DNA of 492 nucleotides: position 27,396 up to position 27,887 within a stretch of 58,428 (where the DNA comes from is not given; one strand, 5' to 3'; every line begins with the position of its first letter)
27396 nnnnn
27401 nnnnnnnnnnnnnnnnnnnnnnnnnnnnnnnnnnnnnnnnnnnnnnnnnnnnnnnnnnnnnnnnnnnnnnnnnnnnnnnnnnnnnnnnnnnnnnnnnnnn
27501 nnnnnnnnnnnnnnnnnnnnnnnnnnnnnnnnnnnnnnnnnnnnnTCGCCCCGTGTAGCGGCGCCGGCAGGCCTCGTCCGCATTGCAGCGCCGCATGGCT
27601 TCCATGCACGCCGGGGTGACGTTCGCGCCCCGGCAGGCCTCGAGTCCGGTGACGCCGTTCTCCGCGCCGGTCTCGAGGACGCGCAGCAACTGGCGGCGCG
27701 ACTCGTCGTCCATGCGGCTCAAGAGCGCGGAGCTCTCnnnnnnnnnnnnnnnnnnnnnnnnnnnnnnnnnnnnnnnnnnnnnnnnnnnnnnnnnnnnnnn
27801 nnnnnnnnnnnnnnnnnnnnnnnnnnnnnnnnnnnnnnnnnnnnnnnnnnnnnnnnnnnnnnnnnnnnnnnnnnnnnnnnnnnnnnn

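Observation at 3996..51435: C-x8-C-x6-C-x5-C motif shared by three membrane-anchored disordered proteins, each heading an operon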

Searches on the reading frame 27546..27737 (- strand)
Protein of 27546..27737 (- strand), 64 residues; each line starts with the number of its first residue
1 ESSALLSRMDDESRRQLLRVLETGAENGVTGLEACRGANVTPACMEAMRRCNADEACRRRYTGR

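Call 86: search_protein_families(library=pfam, proteins=[window:27546-27737:-], max_evalue=10)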
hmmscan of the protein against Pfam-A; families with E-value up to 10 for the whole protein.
seq(64 aa): 1 family
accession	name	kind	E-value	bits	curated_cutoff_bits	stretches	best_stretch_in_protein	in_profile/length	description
PF02351.21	GDNF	-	0.04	15.1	22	1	44-62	1-19/87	GDNF/GAS1 domain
